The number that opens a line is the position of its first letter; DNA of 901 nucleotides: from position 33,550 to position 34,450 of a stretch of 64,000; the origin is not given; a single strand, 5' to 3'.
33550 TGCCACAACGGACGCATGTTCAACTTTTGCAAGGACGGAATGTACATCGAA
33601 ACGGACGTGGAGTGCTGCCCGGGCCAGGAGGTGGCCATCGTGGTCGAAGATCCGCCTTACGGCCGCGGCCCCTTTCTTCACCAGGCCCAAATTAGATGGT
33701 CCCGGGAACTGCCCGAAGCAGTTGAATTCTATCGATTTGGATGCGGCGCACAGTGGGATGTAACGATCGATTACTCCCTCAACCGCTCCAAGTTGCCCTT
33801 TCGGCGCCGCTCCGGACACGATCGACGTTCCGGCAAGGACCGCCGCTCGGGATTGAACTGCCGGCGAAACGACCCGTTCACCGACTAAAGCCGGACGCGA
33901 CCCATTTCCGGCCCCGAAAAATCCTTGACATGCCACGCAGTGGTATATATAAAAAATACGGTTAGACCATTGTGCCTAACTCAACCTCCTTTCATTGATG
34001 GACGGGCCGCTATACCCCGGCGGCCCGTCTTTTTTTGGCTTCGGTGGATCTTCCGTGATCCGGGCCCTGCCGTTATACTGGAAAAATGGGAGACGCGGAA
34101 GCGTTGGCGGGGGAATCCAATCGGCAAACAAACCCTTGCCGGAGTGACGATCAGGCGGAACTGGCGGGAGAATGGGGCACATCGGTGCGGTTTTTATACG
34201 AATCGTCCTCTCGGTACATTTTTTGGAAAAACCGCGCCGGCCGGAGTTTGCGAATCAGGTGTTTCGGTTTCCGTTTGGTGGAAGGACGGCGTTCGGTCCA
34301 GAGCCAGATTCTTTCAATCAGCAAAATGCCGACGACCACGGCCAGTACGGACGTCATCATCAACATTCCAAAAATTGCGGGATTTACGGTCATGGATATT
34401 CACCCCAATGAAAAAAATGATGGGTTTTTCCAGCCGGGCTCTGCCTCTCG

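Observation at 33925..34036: Candidate sRNA 1: consensus promoter, ~77-nt transcript, 16S-3'-end-like ACCUCCUUU tract, perfect terminator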

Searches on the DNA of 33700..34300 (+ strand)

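Call 5: search_rna_families(source=window, start=33700, end=34300, threshold=evalue, max_evalue=10, show_alignments=3)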
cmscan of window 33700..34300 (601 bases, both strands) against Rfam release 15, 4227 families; matches with E-value up to 10: 5.
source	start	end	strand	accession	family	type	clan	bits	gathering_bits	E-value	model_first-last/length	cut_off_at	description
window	33992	34036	+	RF02451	ncr1241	Gene; sRNA;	-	21.1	60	0.46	1-63/63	no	Bacillus sRNA ncr1241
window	33948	34042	+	RF00558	L20_leader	Cis-reg; leader;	-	17.4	58.7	0.95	1-127/127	no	Ribosomal protein L20 leader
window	33950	34036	+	RF02866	ncS16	Gene; sRNA;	-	15.6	48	2.3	1-83/83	no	Burkholderia sRNA 16 (Bc_KC_sr1)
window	33943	34141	-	RF02212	ZFAT-AS1_2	Gene; lncRNA;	-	14.2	70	4.8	1-205/205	no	ZFAT antisense RNA 1 conserved region 2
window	33964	34036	+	RF02784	SorX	Gene; sRNA;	-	11.6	46.6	8.3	1-73/73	no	Singlet oxygen resistance RNA X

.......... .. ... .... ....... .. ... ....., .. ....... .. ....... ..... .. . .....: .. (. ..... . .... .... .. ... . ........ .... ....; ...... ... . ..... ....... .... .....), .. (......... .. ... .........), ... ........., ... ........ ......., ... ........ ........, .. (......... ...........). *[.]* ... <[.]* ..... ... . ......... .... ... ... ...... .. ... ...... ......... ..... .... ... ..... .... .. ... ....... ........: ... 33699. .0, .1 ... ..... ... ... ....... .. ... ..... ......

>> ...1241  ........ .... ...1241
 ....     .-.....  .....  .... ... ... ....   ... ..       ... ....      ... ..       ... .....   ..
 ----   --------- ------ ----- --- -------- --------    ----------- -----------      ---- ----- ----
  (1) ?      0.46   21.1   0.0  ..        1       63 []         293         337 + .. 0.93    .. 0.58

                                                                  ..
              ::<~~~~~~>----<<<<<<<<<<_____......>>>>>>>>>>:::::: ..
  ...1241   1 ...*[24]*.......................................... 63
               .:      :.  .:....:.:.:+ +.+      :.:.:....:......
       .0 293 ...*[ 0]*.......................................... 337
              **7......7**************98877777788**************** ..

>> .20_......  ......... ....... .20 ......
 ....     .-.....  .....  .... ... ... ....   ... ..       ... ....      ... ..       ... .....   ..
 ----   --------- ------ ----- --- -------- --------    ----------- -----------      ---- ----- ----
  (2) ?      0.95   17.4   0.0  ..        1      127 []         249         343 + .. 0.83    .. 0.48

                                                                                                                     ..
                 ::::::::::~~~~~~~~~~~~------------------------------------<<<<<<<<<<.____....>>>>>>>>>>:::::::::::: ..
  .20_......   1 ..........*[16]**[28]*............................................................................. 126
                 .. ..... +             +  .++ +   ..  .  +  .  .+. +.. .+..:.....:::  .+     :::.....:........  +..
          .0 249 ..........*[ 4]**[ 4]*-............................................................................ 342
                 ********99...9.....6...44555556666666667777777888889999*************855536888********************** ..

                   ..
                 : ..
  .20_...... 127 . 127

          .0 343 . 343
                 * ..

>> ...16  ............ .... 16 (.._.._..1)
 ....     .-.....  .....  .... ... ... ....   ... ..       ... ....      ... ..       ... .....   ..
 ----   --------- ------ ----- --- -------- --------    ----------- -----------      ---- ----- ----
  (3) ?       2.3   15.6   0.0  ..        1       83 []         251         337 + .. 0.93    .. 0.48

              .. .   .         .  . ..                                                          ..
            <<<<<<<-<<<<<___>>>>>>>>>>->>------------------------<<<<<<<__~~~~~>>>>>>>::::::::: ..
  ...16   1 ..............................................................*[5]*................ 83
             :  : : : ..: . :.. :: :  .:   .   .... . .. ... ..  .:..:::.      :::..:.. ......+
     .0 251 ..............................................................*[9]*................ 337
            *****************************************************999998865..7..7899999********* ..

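Call 37: build_rna_model(alignment_id=A3, structure=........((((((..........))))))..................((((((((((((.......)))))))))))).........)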
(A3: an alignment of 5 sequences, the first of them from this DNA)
Model R1 built from alignment A3 (5 sequences, 88 columns); structure: as given.
model positions 88; base pairs 18; branch points 1; effective number of sequences 1.25; information 0.648 bits per position. Calibrated on 0.2 Mb of random sequence (short: E-values are rough).
structure used (alignment columns):
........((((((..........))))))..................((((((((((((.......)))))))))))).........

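Call 39: search_with_rna_model(model_id=R1, sources=[window, L020, L021, L022, L023, L024, L025, L026, L027, L028, L029, L030, L031, L032, L033, L034, L035, L036, L037, L038, L039, L040, L041, L042, L043, L044, L045, L046, L047, L048, L049, L050, L051, L052, L053, L054, L055, L056, L057, L058, L059, L060, L061, L062, L063, L064, L065, L066, L067, L068, L069, L070, L071, L072, L073, L074, L075, L076, L077, L078, L079, L080, L081, L082, L083, L084, L085, L086, L087, L088, L089, L090, L091, L092, L093, L094, L095, L096, L097, L098, L099, L002, L004, L005, L013, L007, L015, L017, L018, L019], max_evalue=1)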
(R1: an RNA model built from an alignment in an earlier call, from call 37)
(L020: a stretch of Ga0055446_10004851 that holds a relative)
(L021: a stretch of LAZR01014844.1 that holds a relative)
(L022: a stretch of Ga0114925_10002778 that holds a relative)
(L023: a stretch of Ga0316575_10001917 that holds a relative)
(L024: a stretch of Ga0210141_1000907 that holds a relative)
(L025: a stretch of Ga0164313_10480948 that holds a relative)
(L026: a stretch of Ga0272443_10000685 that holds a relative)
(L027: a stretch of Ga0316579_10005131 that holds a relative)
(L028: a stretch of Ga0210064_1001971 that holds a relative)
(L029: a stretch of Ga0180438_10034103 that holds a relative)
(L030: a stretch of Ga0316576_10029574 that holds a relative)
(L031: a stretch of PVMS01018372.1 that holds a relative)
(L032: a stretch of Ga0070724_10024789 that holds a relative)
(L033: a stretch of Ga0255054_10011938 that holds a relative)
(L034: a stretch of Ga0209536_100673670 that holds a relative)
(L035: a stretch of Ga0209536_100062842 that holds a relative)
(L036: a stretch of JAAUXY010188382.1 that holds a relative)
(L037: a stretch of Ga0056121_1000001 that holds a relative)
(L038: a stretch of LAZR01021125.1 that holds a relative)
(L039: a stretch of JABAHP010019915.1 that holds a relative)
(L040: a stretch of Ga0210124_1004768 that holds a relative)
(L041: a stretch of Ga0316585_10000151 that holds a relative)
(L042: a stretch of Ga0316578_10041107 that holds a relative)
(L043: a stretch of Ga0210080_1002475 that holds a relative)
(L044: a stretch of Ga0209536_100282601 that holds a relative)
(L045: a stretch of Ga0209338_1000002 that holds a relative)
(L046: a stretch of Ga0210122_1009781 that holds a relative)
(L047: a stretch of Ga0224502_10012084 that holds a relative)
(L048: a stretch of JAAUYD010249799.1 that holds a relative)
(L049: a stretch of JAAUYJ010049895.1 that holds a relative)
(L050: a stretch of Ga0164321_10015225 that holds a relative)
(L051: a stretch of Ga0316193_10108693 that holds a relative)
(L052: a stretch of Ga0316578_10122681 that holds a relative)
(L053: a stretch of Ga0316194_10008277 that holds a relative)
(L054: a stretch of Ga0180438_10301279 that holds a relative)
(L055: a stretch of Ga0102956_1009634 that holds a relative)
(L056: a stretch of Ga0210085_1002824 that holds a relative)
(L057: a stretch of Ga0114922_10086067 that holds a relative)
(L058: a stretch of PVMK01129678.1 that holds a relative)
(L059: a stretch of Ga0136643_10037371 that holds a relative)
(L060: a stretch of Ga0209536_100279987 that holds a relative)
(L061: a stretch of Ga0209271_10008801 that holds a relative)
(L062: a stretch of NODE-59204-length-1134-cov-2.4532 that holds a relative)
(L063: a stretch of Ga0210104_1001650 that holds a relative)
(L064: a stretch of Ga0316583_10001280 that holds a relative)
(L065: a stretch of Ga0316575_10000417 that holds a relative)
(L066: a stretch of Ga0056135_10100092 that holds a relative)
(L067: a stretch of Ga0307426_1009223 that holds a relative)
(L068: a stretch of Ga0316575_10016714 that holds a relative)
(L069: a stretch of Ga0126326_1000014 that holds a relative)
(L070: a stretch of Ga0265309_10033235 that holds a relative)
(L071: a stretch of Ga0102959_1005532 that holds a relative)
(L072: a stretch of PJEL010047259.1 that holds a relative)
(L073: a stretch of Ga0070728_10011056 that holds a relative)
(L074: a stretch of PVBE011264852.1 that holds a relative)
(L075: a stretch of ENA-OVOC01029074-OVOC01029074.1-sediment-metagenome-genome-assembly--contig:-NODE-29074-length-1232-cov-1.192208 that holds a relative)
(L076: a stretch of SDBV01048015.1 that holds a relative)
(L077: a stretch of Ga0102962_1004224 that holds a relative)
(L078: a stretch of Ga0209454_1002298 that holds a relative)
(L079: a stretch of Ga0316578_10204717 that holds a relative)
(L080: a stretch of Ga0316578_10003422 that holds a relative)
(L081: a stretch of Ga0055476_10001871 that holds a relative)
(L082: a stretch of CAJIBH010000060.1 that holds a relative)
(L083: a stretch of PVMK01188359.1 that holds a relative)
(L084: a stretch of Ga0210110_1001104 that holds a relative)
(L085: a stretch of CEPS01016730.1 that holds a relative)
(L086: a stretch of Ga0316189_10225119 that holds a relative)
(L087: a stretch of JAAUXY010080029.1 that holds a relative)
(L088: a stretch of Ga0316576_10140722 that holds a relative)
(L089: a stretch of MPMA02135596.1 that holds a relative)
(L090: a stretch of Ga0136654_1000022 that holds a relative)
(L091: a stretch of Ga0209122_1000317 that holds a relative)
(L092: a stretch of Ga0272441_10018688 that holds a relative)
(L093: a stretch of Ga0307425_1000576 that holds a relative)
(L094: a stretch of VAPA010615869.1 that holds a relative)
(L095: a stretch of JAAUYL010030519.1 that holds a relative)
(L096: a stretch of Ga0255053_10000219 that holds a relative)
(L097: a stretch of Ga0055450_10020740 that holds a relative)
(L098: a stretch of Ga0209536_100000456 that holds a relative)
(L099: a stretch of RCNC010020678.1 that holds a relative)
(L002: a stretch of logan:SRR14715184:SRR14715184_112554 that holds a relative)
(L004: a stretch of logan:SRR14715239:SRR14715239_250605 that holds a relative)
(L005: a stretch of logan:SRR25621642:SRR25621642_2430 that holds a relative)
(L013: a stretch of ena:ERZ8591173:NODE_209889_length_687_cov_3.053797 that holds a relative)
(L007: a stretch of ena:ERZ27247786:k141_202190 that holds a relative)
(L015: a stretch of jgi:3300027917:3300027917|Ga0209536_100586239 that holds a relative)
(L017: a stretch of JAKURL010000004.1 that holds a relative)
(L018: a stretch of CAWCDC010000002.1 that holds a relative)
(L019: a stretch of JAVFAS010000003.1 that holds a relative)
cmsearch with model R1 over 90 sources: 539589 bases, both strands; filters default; matches with E-value up to 1: 22.
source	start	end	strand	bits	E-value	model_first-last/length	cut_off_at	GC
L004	1177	1264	+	114.5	3.9e-22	1-88/88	no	0.52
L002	579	666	+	114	5.1e-22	1-88/88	no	0.53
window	33952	34039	+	112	1.4e-21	1-88/88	no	0.51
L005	5517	5604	+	108.6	7.6e-21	1-88/88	no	0.58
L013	555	642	+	99.5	7.5e-19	1-88/88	no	0.51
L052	880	968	+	46.5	3.4e-07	1-88/88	no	0.53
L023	4389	4476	+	43.2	1.8e-06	1-88/88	no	0.58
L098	6560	6642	+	22.5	0.063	1-88/88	no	0.49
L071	668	755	+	22.1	0.079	1-88/88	no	0.38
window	22505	22568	-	21.9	0.087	1-88/88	no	0.45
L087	2149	2214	-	21.8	0.09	1-88/88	no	0.53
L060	928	993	+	20.9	0.14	1-88/88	no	0.53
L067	379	466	+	20.5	0.18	1-88/88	no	0.41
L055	432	508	-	20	0.22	1-88/88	no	0.49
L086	89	165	+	20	0.22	1-88/88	no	0.49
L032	432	503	-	19.7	0.26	1-88/88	no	0.43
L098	6417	6502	+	19.6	0.28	1-88/88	no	0.42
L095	2995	3057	-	19.4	0.3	1-88/88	no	0.54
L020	1791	1864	+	18.9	0.38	1-88/88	no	0.46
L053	2810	2884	+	18.8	0.42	1-88/88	no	0.48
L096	2216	2306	-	17.4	0.84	1-88/88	no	0.41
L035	2015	2082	-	17.1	0.96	1-88/88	no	0.51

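Call 40: search_with_rna_model(model_id=R1, sources=[L100, L101, L102, L103, L104, L105, L106, L107, L108, L109, L110, L111, L112, L113, L114, L115, L116, L117, L118, L119, L120, L121, L122, L123, L124, L125, L126, L127, L128, L129, L130, L131, L132, L133, L134, L135, L136, L137, L138, L139], max_evalue=1)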
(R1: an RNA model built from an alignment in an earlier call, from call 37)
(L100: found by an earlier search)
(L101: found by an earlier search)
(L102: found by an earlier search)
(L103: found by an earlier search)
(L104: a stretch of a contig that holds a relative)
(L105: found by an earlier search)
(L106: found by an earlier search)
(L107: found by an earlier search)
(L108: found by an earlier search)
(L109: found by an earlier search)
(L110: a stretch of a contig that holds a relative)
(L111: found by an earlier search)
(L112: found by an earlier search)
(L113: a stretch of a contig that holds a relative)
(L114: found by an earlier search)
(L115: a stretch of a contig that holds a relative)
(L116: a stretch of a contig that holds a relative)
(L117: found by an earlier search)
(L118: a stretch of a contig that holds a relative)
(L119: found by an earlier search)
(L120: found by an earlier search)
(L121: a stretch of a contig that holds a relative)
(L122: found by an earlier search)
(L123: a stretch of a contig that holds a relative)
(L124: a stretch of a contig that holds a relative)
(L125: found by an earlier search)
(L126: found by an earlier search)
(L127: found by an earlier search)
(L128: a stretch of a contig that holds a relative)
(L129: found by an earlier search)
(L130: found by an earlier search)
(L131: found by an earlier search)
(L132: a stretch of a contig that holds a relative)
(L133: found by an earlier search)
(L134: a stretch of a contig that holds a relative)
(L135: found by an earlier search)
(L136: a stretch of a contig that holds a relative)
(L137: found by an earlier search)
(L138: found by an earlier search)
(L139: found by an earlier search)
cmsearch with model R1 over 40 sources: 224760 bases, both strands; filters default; matches with E-value up to 1: 14.
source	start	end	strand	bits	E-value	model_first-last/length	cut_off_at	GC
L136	428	522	-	27.3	0.0023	1-88/88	no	0.46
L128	959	1024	-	23.9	0.013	1-88/88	no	0.53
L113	2690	2773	-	22.1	0.032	1-88/88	no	0.42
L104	320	403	-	20.1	0.088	1-88/88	no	0.4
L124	3549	3622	+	19.5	0.12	1-88/88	no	0.47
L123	2921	2997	+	19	0.15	1-88/88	no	0.49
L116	4463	4536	-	18.9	0.16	1-88/88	no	0.46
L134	179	244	+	18.7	0.18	1-88/88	no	0.55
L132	504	591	-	18.6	0.19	1-88/88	no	0.39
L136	260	343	-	17.7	0.3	1-88/88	no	0.37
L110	976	1038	-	17.5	0.33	1-88/88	no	0.52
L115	402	499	-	16.6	0.52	1-88/88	no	0.46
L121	6784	6876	-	16.5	0.55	1-88/88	no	0.46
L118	8124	8207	+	15.7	0.82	1-88/88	no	0.48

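Call 45: search_with_rna_model(model_id=R1, sources=[window, L002, L004, L005, L013, L023, L052], max_evalue=0.0001, make_alignment=true, show_alignments=7)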
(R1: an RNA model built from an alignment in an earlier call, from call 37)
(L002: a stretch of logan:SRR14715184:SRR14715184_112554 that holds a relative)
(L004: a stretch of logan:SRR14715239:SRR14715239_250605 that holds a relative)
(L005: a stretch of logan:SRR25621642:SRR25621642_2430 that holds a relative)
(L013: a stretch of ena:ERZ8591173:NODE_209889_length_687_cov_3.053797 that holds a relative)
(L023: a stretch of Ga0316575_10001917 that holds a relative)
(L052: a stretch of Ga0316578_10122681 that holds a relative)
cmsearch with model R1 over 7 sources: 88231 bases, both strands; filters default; matches with E-value up to 0.0001: 7.
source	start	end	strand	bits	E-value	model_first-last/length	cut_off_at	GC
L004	1177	1264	+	114.5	6.3e-23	1-88/88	no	0.52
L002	579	666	+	114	8.3e-23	1-88/88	no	0.53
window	33952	34039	+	112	2.3e-22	1-88/88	no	0.51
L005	5517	5604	+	108.6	1.2e-21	1-88/88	no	0.58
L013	555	642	+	99.5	1.2e-19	1-88/88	no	0.51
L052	880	968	+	46.5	5.5e-08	1-88/88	no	0.53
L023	4389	4476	+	43.2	3e-07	1-88/88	no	0.58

Alignment A4: 7 matches aligned to the model, 95 columns, each read 5' to 3' on its own strand. Consensus structure (alignment columns), stored with it:
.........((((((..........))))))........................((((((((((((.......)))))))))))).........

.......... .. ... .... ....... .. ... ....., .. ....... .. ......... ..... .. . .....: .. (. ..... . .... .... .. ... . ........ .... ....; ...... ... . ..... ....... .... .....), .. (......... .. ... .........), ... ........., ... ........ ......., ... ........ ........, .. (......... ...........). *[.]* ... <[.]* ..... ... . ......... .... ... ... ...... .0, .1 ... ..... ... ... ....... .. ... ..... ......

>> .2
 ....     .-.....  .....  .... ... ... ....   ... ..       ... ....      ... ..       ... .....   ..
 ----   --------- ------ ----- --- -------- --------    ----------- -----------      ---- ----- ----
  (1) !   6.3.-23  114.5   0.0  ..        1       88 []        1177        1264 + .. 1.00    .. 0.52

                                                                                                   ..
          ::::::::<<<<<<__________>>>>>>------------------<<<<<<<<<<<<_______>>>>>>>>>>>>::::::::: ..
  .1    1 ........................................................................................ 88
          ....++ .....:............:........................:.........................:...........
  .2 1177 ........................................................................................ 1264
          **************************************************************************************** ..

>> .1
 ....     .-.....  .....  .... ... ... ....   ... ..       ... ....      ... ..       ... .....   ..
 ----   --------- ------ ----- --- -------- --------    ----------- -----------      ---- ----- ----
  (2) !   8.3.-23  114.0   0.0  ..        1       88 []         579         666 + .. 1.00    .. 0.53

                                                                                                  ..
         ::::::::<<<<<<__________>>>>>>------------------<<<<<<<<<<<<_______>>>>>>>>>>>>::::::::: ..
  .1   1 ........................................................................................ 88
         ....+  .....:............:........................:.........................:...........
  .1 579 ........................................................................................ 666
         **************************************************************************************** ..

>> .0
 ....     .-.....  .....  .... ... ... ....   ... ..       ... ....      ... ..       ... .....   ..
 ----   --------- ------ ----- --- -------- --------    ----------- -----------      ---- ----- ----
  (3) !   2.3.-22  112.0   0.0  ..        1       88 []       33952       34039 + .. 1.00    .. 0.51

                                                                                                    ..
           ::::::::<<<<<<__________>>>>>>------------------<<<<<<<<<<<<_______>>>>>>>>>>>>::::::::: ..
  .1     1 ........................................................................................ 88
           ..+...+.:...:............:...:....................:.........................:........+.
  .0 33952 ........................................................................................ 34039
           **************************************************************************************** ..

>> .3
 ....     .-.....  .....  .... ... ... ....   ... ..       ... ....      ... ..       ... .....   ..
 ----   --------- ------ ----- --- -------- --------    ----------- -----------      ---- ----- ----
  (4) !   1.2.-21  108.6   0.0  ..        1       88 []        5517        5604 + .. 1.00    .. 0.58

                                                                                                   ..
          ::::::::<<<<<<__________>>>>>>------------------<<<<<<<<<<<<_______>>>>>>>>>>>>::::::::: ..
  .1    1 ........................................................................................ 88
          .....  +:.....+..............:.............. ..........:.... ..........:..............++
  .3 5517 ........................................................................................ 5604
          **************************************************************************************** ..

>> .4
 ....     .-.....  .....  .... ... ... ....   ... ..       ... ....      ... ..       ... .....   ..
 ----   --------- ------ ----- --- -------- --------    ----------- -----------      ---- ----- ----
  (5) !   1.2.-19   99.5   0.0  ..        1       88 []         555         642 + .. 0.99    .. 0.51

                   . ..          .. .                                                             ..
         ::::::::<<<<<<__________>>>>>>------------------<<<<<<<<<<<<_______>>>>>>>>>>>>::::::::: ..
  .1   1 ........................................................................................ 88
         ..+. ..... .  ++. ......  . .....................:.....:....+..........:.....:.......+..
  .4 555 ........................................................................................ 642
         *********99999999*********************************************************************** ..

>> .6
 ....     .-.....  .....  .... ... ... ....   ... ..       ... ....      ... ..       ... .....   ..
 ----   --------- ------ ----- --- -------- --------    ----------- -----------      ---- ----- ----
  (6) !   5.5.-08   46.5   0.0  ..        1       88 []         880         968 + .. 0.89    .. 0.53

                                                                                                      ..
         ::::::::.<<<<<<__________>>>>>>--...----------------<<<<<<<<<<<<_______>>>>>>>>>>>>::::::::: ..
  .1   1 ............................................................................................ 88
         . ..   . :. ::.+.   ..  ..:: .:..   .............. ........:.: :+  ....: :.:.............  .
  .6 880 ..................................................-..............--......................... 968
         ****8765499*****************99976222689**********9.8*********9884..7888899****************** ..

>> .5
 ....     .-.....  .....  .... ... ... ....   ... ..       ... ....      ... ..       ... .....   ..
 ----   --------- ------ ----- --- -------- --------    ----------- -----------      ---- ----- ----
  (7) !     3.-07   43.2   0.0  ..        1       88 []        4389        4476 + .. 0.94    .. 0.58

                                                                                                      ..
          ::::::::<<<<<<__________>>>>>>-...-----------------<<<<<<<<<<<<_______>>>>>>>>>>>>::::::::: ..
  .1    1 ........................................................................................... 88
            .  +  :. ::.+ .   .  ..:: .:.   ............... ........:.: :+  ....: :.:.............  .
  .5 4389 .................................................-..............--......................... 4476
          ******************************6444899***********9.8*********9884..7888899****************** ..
